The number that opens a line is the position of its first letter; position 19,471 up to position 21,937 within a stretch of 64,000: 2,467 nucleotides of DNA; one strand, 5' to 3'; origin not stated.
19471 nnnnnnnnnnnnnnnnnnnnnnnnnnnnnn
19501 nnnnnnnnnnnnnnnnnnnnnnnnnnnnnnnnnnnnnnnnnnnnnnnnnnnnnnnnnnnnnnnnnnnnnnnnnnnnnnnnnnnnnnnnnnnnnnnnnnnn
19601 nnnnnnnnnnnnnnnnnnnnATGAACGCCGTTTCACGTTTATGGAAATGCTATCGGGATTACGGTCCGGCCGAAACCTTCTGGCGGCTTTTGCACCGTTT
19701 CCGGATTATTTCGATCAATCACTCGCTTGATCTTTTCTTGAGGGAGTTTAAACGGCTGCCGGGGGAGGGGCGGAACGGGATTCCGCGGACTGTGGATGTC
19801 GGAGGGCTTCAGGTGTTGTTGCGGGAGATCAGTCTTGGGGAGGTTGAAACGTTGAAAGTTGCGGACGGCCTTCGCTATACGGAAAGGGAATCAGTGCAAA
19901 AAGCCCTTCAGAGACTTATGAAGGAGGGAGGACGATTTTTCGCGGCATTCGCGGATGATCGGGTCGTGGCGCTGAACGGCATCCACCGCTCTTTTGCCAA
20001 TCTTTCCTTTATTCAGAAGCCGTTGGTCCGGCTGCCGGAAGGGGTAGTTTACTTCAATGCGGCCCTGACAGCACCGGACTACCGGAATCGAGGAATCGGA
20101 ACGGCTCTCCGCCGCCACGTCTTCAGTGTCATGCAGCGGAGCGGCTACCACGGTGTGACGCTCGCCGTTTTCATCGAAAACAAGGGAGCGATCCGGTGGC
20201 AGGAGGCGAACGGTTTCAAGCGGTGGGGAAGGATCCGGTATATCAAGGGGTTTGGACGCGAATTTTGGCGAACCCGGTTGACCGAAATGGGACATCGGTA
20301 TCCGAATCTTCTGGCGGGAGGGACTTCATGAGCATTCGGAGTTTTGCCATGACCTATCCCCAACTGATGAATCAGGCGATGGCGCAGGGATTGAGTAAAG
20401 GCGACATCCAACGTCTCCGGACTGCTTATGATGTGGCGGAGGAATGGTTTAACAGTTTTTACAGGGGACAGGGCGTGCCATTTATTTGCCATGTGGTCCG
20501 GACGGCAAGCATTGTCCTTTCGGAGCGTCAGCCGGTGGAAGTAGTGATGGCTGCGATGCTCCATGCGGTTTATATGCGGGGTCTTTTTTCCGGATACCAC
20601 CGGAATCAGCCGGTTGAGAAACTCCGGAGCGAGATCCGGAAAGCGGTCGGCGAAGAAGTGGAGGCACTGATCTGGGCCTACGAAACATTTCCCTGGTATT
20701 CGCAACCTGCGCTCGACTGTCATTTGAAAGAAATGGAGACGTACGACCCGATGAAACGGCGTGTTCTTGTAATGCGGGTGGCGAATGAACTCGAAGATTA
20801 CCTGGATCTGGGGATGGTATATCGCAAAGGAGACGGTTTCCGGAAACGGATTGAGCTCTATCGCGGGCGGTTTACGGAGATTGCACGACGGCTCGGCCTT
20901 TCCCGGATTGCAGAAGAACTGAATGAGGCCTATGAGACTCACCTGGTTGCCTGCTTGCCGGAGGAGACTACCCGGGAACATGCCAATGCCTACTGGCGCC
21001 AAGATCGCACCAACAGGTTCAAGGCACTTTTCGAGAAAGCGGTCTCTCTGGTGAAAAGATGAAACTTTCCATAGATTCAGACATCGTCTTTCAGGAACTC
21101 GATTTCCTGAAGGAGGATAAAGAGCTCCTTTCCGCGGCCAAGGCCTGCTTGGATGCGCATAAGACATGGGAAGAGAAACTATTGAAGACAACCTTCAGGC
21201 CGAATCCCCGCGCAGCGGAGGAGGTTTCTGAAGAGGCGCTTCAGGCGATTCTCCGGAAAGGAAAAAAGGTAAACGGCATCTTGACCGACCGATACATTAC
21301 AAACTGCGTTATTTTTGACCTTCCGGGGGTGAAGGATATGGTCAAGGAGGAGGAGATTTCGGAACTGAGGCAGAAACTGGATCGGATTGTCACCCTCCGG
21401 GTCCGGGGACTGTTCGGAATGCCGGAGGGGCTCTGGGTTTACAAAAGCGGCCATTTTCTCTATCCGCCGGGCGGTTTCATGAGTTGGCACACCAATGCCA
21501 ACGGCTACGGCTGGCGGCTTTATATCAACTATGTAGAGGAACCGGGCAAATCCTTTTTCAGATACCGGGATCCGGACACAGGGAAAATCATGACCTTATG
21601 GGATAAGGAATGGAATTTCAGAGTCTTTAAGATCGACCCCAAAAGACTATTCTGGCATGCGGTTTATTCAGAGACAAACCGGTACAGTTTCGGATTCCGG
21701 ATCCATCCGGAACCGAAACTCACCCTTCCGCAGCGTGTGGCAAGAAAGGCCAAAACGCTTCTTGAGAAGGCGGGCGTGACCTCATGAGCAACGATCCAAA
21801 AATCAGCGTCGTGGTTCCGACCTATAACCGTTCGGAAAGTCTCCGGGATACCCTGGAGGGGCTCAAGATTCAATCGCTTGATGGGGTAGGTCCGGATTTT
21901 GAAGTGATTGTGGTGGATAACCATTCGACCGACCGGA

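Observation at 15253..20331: Tandem duplicated module of glutaminase-dead AsnB-like amidotransferase + GNAT acyltransferase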

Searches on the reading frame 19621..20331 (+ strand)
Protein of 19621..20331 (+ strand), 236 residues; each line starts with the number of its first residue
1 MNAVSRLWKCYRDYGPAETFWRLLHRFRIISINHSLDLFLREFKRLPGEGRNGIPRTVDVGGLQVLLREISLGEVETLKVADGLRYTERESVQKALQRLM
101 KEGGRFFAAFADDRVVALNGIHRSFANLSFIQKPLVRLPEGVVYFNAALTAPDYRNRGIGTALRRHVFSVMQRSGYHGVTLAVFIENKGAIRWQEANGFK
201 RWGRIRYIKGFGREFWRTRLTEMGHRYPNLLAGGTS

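Call 3: search_protein_families(library=pfam, proteins=[window:19621-20331:+], max_evalue=0.01)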
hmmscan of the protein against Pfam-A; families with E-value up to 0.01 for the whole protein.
window:19621-20331:+ (236 aa): 2 families
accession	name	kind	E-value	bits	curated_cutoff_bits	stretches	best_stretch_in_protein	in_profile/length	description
PF00583.31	Acetyltransf_1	-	2e-10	41.4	20.7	1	95-199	24-116/116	Acetyltransferase (GNAT) family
PF13508.13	Acetyltransf_7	-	4.9e-06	27.3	27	1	103-200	2-83/84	Acetyltransferase (GNAT) domain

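Call 4: search_protein_families(library=ncbifam, proteins=[window:19621-20331:+], max_evalue=0.01)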
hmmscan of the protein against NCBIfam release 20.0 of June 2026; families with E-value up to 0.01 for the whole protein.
window:19621-20331:+ (236 aa): 7 families
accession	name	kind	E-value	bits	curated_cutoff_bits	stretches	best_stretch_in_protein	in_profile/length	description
NF040502.1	PPT_acetyltrans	equivalog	1.3e-05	25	300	1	151-216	94-158/183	phosphinothricin N-acetyltransferase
NF040503.1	resist_ArsN1a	equivalog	0.00015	21.6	170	1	150-203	84-137/159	arsinothricin resistance N-acetyltransferase ArsN1 family A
TIGR01575.1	rimI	equivalog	0.00022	21.4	86.4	1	151-206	64-119/132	ribosomal protein S18-alanine N-acetyltransferase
NF040504.1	resist_ArsN1b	equivalog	0.00036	20.4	210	1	151-208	85-142/159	arsinothricin resistance N-acetyltransferase ArsN1 family B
NF000482.1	AAC_3_XI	exception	0.00043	20.1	300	1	105-198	40-131/148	aminoglycoside N-acetyltransferase AAC(3)-XI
NF007853.0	PRK10562.1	equivalog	0.0031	17.8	125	1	146-200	72-121/146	N-acetyltransferase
NF049894.1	CG3035_N_ac_Glu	equivalog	0.0033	16.7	280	1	147-209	237-299/300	N-acetylglutamate synthase, CG3035 family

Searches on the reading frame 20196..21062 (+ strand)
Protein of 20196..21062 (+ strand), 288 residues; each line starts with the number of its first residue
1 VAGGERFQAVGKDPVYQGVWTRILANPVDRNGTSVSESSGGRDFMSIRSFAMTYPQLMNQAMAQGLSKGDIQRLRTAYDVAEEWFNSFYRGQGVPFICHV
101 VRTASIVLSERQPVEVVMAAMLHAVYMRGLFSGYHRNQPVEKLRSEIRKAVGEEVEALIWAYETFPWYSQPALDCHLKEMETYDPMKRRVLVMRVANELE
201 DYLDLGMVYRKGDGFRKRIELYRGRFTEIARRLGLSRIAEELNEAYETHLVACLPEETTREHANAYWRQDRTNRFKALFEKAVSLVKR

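Call 3: search_protein_families(library=pfam, proteins=[window:20196-21062:+], max_evalue=0.01)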
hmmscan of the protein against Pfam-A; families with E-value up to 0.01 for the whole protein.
window:20196-21062:+ (288 aa): 2 families
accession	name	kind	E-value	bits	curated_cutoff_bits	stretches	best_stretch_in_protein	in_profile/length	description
PF20680.3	DUF6817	-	1.3e-07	32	25.2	1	95-163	16-81/85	Domain of unknown function (DUF6817)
PF13328.12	HD_4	-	5.4e-06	26.7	27.2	1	77-162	1-74/156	HD domain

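Call 4: search_protein_families(library=ncbifam, proteins=[window:20196-21062:+], max_evalue=0.01)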
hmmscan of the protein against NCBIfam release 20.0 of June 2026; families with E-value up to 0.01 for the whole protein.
window:20196-21062:+ (288 aa): 2 families
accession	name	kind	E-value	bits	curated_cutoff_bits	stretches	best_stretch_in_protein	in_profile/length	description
NF008303.0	PRK11092.1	equivalog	2.3e-08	32.7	947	1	58-244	7-184/702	bifunctional GTP diphosphokinase/guanosine-3',5'-bis pyrophosphate 3'-pyrophosphohydrolase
TIGR00691.1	spoT_relA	subfamily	2.4e-07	29.5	499.2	1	77-244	1-159/687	RelA/SpoT family protein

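Call 58: search_protein_families(library=pfam, proteins=[window:20328-21062:+], max_evalue=1)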
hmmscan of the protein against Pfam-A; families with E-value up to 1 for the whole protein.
window:20328-21062:+ (244 aa): 6 families
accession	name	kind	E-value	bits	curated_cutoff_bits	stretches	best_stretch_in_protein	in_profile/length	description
PF20680.3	DUF6817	-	9.4e-08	32.5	25.2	1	51-119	16-81/85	Domain of unknown function (DUF6817)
PF13328.12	HD_4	-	3.6e-06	27.2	27.2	1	33-118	1-74/156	HD domain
PF12367.13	PFO_beta_C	-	0.0083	16.6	24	1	119-169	8-55/66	Pyruvate ferredoxin oxidoreductase beta subunit C terminal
PF08671.16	SinI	-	0.019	15.2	31.4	1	12-27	7-22/28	Anti-repressor SinI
PF22840.2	CATSPERG_NTD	-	0.037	14.3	27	1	89-138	19-68/159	CATSPERG N-terminal domain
PF13181.12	TPR_8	-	0.16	12.6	25.7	0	219-241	8-30/34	Tetratricopeptide repeat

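Call 76: search_solved_structures(query=window:20328-21062:+, max_evalue=1)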
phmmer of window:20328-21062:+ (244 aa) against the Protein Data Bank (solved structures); distinct sequences matched with E-value up to 1: 35.
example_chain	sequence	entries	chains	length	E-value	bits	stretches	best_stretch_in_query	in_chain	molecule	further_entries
5xnx_A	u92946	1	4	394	0.00011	25.2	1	23-200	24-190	Bifunctional (p)ppGpp synthase/hydrolase RelA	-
8fr8_I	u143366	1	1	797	0.00069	22.5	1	23-199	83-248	GTP pyrophosphokinase RelA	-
7qps_A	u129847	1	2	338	0.00084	22.2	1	21-200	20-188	ACT domain protein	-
7obi_A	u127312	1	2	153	0.0014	21.5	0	153-180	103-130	CTPR-rv4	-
7qpr_A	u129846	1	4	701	0.0042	19.9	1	21-200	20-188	ACT domain protein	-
8acu_A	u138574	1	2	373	0.0078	19.1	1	8-200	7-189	GTP pyrophosphokinase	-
6s2v_A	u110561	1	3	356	0.016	18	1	26-199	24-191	(P)ppGpp synthetase I, SpoT/RelA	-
6s2t_A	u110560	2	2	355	0.016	18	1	25-199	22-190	(P)ppGpp synthetase I, SpoT/RelA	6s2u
7ohg_A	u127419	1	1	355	0.016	18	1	25-199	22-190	Guanosine-3',5'-bis(Diphosphate) 3'-pyrophosphohydrolase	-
6yxa_A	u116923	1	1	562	0.021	17.7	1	8-200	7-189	GTP pyrophosphokinase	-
7oiw_A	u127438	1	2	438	0.039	16.8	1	21-83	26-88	GTP pyrophosphokinase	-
9dx1_E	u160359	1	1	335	0.33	13.8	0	204-228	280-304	Sestrin2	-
6n0m_A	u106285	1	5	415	0.43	13.4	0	204-228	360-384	Sestrin-2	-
5dj4_A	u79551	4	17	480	0.53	13.1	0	204-228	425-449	Sestrin-2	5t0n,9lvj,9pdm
9lwf_X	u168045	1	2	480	0.53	13.1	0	204-228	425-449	Sestrin-2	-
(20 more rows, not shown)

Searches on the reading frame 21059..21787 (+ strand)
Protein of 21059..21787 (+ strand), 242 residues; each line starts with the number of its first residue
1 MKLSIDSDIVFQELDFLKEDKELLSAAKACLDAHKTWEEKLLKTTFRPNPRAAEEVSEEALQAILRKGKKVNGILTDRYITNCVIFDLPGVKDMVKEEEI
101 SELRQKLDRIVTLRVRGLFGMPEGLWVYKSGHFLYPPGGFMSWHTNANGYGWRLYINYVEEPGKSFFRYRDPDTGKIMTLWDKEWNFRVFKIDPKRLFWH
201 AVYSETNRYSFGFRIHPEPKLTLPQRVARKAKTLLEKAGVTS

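Call 3: search_protein_families(library=pfam, proteins=[window:21059-21787:+], max_evalue=0.01)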
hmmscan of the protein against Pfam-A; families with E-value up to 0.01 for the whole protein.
window:21059-21787:+ (242 aa): 1 family
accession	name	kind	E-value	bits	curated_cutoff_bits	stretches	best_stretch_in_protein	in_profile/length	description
PF09003.16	Arm-DNA-bind_1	-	0.0024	18.3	22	1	154-182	16-44/74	Bacteriophage lambda integrase, Arm DNA-binding domain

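Call 4: search_protein_families(library=ncbifam, proteins=[window:21059-21787:+], max_evalue=0.01)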
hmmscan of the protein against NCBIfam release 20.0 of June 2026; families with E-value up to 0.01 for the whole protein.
window:21059-21787:+ (242 aa): 0 families

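Call 58: search_protein_families(library=pfam, proteins=[window:21059-21787:+], max_evalue=1)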
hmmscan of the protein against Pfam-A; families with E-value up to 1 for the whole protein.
window:21059-21787:+ (242 aa): 3 families
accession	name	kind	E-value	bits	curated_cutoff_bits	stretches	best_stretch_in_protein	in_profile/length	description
PF09003.16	Arm-DNA-bind_1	-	0.0024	18.3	22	1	154-182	16-44/74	Bacteriophage lambda integrase, Arm DNA-binding domain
PF16808.10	PKcGMP_CC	-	0.034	14.2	35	1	96-108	20-32/35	Coiled-coil N-terminus of cGMP-dependent protein kinase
PF04458.17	DUF505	-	0.14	10.9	28.7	1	6-55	239-288/622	Protein of unknown function (DUF505)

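Call 75: search_solved_structures(query=window:21059-21787:+, max_evalue=10)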
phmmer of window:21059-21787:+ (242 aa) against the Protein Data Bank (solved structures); distinct sequences matched with E-value up to 10: 8.
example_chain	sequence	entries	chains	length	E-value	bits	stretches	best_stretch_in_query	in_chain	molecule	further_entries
4hhu_A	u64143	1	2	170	0.0025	20.4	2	55-111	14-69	OR280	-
7qpi_A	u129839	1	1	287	0.011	18.3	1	88-141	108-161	Vitamin D receptor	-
6lct_A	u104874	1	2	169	0.15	14.6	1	85-157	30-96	NtMOC1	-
6kvn_A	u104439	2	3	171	0.19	14.2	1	85-157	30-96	NtMOC1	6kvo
4nez_A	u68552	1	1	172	0.35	13.4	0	55-117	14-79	Engineered protein OR276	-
4ney_A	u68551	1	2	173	0.43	13.1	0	55-116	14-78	Engineered protein OR277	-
2mtl_A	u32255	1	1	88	1.4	11.4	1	55-117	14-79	De novo designed protein FR55 OR109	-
9k7u_A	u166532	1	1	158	1.8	11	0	43-73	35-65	Heter-Zn2-HEHE-22A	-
